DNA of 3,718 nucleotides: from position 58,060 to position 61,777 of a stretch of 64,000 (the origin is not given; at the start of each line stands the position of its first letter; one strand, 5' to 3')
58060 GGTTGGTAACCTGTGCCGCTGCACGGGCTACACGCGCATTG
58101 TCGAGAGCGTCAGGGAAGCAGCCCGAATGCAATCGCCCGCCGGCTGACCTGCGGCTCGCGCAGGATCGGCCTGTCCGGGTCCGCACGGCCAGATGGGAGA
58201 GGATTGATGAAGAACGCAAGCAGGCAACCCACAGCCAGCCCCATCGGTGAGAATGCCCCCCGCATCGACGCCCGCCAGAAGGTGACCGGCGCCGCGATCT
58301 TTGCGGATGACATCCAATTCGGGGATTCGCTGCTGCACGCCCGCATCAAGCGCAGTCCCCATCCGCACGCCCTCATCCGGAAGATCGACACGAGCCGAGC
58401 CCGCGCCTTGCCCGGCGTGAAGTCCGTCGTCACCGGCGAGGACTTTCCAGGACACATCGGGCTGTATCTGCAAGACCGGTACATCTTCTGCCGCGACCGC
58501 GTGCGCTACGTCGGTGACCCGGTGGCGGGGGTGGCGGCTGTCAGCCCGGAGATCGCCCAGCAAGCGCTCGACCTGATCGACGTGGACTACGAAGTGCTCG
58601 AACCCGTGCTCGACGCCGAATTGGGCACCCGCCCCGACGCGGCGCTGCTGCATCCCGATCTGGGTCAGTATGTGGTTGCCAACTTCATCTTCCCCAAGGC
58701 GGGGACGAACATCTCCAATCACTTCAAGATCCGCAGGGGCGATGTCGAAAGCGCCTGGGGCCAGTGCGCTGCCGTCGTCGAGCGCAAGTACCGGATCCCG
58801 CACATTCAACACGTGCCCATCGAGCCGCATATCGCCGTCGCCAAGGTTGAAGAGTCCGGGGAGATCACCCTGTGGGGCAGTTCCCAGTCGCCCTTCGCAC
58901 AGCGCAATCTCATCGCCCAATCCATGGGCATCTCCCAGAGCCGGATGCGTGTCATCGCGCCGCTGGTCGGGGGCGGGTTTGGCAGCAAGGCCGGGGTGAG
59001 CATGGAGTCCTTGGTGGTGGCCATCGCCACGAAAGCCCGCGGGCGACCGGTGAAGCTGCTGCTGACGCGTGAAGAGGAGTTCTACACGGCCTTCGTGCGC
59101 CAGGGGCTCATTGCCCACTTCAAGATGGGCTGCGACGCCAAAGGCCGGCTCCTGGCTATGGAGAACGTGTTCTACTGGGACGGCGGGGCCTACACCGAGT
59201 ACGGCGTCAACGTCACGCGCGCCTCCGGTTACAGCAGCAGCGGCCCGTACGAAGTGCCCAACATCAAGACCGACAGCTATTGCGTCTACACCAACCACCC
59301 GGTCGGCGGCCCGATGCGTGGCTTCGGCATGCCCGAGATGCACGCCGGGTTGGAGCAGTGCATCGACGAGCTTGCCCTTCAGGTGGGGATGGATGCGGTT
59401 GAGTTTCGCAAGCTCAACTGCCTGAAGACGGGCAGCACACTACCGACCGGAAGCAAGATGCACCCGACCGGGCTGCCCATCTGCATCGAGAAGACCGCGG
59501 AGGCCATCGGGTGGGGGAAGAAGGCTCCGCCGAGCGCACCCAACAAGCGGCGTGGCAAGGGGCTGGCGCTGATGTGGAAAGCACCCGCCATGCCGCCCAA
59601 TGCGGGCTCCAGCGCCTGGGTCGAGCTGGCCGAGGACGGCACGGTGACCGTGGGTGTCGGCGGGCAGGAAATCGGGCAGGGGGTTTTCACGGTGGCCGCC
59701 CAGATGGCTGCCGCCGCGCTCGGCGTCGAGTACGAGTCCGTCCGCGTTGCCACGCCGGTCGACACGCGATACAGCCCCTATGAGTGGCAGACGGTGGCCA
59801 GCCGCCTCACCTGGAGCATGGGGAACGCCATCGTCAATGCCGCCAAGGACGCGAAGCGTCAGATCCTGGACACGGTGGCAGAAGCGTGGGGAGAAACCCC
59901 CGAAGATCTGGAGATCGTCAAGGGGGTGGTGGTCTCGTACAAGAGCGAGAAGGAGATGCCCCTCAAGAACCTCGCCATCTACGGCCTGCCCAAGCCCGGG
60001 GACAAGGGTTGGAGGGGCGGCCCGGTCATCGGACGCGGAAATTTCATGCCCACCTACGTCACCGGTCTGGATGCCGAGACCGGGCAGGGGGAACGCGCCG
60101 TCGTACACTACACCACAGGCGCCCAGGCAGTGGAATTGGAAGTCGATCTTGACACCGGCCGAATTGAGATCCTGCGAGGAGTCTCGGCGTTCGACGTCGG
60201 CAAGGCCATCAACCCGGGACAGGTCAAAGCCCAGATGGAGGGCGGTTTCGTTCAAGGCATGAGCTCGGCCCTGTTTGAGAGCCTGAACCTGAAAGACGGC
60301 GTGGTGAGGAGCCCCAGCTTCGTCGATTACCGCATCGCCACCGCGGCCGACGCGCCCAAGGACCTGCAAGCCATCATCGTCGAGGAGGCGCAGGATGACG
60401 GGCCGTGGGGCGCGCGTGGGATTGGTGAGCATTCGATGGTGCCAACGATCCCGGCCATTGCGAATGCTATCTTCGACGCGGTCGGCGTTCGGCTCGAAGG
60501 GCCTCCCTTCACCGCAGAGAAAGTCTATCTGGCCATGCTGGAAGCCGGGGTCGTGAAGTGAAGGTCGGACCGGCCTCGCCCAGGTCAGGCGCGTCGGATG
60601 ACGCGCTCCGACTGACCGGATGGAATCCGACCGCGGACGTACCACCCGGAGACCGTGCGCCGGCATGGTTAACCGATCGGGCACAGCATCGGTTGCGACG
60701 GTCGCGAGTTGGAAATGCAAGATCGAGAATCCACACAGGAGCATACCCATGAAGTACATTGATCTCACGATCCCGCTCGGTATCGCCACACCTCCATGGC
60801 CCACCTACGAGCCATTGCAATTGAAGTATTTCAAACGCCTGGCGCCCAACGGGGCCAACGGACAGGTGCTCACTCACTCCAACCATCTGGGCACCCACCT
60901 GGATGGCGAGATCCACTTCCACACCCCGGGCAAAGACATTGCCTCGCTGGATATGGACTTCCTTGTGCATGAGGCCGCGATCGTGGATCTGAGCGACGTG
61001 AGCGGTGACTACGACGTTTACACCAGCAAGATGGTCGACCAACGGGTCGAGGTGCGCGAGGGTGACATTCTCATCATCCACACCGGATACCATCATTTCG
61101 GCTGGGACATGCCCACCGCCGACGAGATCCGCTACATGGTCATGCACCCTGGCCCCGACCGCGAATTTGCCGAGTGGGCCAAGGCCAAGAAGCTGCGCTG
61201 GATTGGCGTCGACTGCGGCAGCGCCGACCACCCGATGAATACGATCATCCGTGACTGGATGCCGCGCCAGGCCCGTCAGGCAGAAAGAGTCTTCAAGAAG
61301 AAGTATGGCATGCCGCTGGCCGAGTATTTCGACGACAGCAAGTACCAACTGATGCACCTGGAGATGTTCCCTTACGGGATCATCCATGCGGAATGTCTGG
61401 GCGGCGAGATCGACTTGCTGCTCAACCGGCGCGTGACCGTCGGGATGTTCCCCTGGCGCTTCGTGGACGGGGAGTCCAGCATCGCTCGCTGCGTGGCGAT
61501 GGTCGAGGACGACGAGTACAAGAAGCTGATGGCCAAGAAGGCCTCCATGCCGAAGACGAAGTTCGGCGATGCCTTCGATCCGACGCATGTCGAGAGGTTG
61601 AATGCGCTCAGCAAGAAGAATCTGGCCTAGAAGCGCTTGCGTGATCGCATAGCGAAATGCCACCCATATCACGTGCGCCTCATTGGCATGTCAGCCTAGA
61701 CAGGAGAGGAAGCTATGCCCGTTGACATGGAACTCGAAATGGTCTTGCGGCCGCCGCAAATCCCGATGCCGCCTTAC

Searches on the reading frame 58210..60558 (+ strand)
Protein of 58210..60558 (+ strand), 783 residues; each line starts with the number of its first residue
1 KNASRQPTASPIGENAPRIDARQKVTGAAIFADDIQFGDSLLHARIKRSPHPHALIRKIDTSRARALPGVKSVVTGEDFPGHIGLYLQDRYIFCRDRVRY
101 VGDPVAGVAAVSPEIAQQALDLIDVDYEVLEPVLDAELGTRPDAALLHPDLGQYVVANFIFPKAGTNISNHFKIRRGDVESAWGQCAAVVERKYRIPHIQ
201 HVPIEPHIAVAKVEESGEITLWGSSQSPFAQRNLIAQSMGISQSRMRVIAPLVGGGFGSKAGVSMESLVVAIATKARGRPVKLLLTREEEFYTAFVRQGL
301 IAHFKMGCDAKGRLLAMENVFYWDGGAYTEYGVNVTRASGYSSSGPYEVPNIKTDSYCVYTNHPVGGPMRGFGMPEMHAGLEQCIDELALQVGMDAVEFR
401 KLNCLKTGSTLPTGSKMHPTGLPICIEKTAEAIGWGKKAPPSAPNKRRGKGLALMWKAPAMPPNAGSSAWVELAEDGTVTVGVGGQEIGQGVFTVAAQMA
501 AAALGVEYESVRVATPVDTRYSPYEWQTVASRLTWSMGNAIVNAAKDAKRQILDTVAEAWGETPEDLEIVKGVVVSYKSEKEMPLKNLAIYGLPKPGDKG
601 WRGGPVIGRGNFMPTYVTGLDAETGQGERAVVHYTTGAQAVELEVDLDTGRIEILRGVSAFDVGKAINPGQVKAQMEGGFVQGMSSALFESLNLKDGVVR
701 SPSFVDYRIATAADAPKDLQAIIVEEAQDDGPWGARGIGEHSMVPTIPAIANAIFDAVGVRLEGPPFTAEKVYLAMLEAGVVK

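Call 47: search_protein_families(library=ncbifam, proteins=[window:58210-60558:+], max_evalue=0.00001)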
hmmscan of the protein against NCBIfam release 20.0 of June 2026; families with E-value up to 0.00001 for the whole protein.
window:58210-60558:+ (783 aa): 13 families
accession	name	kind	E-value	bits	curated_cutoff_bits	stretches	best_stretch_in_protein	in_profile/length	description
TIGR03194.1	4hydrxCoA_A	equivalog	7.9e-157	523.8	994.55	1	17-775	2-745/746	4-hydroxybenzoyl-CoA reductase subunit alpha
NF043082.1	XdhA_XDHase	equivalog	1.3e-154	516.3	780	2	12-590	1-584/758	xanthine dehydrogenase subunit XdhA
NF007426.0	PRK09970.1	equivalog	3.7e-143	478.3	916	1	11-782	5-761/761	xanthine dehydrogenase molybdenum-binding subunit XdhA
TIGR03196.1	pucD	equivalog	1.7e-134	450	783.65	1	13-772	4-754/763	xanthine dehydrogenase subunit D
TIGR03311.1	Se_dep_XDH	equivalog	9e-109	364.8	830.45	2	7-562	157-689/848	selenium-dependent xanthine dehydrogenase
NF045668.1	pterin_aldehy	equivalog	3.8e-105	352.9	1100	2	12-547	175-713/905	molybdopterin-dependent aldehyde oxidoreductase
NF041018.1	glyceraldDH_alpha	equivalog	3.1e-104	349.9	790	1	12-773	3-741/741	glyceraldehyde dehydrogenase subunit alpha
NF040766.1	CODH_aero_grp5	exception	1.8e-100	337.3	950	1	11-773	4-782/785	aerobic carbon-monoxide dehydrogenase large subunit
TIGR03313.1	Se_sel_red_Mo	hypoth_equivalog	1.9e-89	300.6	1101.9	2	160-774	345-947/951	molybdopterin-dependent oxidoreductase Mo/Fe-S-binding subunit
TIGR02965.1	xanthine_xdhB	equivalog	2.1e-83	280.9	849.5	2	20-407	9-378/758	xanthine dehydrogenase molybdopterin binding subunit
NF041671.1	peri_hyde_PaoC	equivalog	7.1e-81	272.6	1180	2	12-575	18-552/735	aldehyde oxidoreductase molybdenum-binding subunit PaoC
TIGR02416.1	CO_dehy_Mo_lg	equivalog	4.6e-73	246.6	991.15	2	25-408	6-398/770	aerobic carbon-monoxide dehydrogenase large subunit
TIGR02969.1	mam_aldehyde_ox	subfamily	4.9e-51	173.4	1912.3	2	4-513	568-1064/1330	aldehyde oxidase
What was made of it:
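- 56714..60561 (+): XDH-family hydroxylase set 2 (FAD 56714-57607, 2Fe-2S 57668-58147, Mo subunit about 58207-60561). NCBIfam XdhA / 4-hydroxybenzoyl-CoA-reductase-like, 516-524 bits, below cut-offs (call 47).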

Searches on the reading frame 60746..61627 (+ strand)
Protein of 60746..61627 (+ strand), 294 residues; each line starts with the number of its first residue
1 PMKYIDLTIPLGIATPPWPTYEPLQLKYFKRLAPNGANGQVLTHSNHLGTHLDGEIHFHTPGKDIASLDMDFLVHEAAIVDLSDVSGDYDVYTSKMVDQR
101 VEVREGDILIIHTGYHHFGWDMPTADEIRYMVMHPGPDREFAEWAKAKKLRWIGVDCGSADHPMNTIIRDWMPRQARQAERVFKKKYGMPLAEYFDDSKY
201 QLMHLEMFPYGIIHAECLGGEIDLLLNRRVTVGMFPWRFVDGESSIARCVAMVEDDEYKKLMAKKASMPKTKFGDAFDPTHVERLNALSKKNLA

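Call 4: search_protein_families(library=pfam, proteins=[window:60746-61627:+], max_evalue=0.1)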
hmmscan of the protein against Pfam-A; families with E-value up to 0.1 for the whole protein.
window:60746-61627:+ (294 aa): 1 family
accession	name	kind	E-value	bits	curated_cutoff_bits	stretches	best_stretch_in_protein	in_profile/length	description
PF04199.19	Cyclase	-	9.1e-29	100.9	23.1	1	5-162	1-142/142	Putative cyclase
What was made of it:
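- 60746..61630 (+): Cyc1: single-domain PF04199 cyclase-family amidohydrolase, directly upstream of X2. Pfam, E 9e-29 (call 4).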

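Call 5: search_protein_families(library=ncbifam, proteins=[window:60746-61627:+], max_evalue=1)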
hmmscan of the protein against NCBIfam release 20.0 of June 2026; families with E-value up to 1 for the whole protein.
window:60746-61627:+ (294 aa): 2 families
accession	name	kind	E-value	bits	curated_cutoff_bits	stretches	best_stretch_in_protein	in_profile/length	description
TIGR03035.1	trp_arylform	equivalog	4.6e-11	43.1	223.05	1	3-161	1-148/206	arylformamidase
TIGR04378.1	myo_inos_iolB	equivalog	0.018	14.6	205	1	90-153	185-246/247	5-deoxy-glucuronate isomerase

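Call 56: search_solved_structures(query=window:60746-61627:+, max_evalue=0.001, show_alignments=1)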
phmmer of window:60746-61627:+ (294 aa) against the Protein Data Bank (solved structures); distinct sequences matched with E-value up to 0.001: 5.
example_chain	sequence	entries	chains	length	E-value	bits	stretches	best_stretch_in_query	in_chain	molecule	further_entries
4cz1_A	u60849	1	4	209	8e-09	38.2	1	3-161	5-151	KYNURENINE FORMAMIDASE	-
4co9_A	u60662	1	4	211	8.9e-09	38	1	3-161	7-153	KYNURENINE FORMAMIDASE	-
4cob_A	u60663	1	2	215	2.3e-05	26.8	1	2-76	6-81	KYNURENINE FORMAMIDASE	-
4cog_A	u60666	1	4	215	0.00011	24.6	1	6-75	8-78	KYNURENINE FORMAMIDASE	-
8hmo_A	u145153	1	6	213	0.00018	23.9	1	2-114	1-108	Metal-dependent hydrolase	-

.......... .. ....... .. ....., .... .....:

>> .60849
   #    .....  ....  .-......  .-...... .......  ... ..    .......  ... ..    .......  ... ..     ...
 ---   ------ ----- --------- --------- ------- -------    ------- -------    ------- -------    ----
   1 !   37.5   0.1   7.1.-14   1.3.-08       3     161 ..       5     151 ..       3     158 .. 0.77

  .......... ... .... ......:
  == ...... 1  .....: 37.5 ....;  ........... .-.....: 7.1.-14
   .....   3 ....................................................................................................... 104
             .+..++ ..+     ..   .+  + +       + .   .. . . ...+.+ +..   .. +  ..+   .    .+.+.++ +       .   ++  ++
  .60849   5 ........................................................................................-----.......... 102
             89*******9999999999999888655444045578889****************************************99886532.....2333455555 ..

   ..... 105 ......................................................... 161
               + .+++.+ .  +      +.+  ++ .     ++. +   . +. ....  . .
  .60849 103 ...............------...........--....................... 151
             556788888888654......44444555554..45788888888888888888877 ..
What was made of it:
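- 60746..61630 (+): The nearest solved relatives are kynurenine formamidases, and the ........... metal motif is kept (call 56).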
